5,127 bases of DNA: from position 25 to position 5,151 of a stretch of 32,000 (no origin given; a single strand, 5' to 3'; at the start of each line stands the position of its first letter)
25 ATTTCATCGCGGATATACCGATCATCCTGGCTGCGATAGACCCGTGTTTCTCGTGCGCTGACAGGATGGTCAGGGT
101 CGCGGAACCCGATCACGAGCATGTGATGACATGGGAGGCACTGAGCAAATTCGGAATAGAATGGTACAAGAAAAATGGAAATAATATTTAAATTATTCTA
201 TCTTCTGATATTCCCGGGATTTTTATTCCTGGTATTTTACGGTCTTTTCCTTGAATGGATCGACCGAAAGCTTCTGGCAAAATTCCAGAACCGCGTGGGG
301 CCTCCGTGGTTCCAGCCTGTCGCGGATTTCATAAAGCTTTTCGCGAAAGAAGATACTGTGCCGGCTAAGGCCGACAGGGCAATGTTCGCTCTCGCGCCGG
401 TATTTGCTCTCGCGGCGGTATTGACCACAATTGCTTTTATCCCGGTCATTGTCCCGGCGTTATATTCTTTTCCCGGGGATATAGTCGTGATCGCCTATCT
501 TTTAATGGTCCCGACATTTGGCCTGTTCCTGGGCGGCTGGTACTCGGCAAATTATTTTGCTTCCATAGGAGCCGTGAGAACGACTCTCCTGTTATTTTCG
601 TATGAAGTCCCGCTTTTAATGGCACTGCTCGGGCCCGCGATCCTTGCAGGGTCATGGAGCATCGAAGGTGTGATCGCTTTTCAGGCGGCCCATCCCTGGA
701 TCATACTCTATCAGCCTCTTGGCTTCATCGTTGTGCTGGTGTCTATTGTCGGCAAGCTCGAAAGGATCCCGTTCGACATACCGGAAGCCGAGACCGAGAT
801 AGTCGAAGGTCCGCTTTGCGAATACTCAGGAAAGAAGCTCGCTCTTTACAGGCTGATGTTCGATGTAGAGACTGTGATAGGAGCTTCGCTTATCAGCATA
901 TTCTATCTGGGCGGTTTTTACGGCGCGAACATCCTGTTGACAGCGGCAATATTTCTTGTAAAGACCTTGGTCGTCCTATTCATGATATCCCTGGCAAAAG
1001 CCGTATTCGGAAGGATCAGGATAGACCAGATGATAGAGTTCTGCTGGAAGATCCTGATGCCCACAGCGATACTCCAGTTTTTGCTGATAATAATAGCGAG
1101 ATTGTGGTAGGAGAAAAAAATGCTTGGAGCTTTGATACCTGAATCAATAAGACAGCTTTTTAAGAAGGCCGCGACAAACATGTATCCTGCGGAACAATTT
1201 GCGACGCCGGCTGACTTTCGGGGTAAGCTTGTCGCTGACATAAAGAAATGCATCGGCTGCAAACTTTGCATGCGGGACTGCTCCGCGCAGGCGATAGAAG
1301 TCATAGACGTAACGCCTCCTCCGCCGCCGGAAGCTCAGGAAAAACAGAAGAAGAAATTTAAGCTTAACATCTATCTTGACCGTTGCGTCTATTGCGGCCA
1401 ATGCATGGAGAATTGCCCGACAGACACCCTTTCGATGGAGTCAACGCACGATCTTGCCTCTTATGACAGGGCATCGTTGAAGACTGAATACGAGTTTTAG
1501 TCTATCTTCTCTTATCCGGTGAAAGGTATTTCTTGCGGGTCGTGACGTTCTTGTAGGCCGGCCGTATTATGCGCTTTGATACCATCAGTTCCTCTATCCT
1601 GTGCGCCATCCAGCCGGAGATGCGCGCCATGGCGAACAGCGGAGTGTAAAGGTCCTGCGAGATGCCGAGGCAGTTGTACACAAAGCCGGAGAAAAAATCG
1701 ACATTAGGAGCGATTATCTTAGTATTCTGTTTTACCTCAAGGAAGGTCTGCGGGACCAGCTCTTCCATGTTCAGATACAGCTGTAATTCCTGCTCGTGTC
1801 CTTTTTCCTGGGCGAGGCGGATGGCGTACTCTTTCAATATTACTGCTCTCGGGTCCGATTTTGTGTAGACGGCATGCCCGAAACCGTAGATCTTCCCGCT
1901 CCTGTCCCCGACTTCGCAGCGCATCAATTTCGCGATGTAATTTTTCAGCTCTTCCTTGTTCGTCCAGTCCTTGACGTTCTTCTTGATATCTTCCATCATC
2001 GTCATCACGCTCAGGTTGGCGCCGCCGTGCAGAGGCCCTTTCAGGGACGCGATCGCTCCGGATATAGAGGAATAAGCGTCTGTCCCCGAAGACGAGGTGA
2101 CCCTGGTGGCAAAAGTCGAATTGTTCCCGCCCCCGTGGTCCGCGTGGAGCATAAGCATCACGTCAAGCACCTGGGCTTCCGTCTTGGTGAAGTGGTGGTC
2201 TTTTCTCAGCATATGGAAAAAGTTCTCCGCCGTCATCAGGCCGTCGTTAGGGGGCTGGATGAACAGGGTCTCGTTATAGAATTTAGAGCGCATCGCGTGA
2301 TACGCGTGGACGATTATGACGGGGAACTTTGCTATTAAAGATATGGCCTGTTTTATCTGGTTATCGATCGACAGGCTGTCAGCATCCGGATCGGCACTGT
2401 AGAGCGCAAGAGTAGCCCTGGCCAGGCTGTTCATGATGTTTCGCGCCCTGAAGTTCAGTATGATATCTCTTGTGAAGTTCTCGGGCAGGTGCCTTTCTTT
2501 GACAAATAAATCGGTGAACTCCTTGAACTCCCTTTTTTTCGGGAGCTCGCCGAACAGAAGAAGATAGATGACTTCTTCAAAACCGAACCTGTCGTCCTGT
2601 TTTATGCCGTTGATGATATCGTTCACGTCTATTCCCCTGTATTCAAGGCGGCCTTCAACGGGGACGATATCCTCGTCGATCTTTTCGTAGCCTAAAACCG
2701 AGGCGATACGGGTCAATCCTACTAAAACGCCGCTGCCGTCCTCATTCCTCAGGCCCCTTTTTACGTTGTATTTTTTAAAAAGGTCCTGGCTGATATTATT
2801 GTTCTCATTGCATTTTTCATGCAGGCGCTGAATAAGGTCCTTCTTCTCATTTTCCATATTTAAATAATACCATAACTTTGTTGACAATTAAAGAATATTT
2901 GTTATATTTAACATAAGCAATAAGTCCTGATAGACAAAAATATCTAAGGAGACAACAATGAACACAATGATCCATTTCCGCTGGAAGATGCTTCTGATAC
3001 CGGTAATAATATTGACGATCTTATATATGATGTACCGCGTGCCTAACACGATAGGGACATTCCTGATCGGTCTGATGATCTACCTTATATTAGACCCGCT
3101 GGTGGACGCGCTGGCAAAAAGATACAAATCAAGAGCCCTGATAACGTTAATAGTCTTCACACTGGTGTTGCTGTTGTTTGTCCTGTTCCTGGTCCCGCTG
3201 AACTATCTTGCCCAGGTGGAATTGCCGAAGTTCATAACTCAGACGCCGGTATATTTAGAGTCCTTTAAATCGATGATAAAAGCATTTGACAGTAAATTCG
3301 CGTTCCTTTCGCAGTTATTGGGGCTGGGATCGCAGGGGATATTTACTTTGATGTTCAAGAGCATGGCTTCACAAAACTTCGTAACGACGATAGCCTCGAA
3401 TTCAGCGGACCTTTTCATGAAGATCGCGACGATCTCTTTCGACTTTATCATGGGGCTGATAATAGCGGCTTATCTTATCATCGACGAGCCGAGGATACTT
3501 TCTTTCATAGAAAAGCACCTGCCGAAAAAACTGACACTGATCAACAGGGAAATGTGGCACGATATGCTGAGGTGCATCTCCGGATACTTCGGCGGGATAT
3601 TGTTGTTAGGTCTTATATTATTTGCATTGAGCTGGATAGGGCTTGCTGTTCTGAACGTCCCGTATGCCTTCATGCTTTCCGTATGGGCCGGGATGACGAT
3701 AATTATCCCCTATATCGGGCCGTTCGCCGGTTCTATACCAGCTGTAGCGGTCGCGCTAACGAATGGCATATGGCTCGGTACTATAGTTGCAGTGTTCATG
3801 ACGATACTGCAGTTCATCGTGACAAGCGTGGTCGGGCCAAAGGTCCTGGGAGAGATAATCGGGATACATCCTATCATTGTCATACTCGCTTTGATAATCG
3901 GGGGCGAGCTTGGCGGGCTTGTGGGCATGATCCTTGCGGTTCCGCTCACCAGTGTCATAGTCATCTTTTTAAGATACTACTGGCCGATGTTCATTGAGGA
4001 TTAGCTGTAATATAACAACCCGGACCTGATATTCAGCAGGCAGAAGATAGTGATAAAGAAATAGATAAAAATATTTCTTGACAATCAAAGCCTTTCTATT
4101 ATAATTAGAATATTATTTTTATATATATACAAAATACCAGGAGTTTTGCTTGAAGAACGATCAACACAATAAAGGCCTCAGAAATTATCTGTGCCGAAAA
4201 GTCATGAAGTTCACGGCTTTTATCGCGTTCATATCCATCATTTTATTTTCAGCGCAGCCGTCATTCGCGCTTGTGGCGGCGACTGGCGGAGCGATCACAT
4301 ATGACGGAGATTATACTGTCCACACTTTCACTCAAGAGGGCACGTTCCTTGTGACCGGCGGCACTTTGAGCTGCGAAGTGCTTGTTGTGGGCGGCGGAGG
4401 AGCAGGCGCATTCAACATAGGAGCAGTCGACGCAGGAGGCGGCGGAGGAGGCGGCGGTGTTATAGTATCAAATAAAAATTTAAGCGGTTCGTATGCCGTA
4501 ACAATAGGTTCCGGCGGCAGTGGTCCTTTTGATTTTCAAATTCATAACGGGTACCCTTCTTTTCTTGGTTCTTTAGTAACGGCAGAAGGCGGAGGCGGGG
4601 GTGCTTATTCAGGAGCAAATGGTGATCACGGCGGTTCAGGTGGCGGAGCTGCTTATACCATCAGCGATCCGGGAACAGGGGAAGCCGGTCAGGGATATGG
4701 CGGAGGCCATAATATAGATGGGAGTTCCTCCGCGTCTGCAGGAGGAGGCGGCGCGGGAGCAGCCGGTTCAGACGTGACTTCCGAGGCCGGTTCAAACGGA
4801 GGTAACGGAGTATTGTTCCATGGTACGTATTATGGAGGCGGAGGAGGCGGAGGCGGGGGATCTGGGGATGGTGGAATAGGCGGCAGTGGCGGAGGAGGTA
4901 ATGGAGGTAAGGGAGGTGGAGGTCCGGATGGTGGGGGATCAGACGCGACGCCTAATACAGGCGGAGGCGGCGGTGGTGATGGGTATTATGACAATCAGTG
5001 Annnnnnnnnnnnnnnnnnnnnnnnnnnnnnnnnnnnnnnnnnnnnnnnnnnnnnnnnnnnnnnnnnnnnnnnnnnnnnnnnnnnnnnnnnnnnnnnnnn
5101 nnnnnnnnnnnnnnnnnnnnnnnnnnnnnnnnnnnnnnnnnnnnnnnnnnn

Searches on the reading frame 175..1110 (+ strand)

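Call 8: search_protein_families(library=pfam, proteins=[window:175-1110:+], max_evalue=0.00001)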
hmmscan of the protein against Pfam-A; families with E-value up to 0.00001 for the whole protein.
window:175-1110:+ (311 aa): 1 family
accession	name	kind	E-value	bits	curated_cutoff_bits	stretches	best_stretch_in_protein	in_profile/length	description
PF00146.26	NADHdh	-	1.5e-82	277.8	27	1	17-305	8-297/298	NADH dehydrogenase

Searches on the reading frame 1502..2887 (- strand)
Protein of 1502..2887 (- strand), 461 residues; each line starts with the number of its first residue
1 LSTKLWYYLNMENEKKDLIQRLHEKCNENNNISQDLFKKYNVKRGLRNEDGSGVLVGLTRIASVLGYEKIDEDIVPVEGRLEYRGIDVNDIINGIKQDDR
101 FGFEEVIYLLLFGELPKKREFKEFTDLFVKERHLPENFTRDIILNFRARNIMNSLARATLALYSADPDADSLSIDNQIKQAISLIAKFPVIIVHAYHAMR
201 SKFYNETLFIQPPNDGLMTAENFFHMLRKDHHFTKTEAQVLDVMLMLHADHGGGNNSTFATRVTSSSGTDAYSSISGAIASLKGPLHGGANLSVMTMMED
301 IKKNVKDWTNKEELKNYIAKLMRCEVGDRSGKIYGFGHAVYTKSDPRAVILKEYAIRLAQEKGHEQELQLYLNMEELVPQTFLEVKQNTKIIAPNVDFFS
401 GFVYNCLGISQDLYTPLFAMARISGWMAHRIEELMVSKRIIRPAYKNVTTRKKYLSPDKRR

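Call 8: search_protein_families(library=pfam, proteins=[window:1502-2887:-], max_evalue=0.00001)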
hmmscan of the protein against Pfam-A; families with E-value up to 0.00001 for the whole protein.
window:1502-2887:- (461 aa): 1 family
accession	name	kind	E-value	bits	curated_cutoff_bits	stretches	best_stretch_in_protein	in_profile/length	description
PF00285.26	Citrate_synt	-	4.5e-116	388.2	27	1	52-444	3-357/357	Citrate synthase, C-terminal domain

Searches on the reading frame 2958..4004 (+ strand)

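Call 8: search_protein_families(library=pfam, proteins=[window:2958-4004:+], max_evalue=0.00001)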
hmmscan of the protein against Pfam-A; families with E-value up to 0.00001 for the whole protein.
window:2958-4004:+ (348 aa): 1 family
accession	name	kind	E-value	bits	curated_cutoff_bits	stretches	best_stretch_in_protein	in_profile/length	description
PF01594.21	AI-2E_transport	-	2.5e-56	191.7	34.3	1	12-341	2-326/327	AI-2E family transporter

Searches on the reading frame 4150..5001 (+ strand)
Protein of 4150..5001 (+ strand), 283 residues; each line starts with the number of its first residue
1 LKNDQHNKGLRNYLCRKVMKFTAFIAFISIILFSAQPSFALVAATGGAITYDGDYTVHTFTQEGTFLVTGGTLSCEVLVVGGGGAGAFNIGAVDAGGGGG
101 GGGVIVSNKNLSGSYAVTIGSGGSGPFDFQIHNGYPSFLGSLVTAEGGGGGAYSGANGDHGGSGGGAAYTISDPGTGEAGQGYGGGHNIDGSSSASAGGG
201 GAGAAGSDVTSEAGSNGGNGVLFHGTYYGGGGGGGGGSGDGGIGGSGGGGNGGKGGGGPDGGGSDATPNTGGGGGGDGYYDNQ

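Call 8: search_protein_families(library=pfam, proteins=[window:4150-5001:+], max_evalue=0.00001)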
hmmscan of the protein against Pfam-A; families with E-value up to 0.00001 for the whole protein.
window:4150-5001:+ (283 aa): 1 family
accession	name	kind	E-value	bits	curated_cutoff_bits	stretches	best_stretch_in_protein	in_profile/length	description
PF21722.4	Gly_rich_2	-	2.5e-12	47.7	24.3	1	63-278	3-204/226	Glycine-rich domain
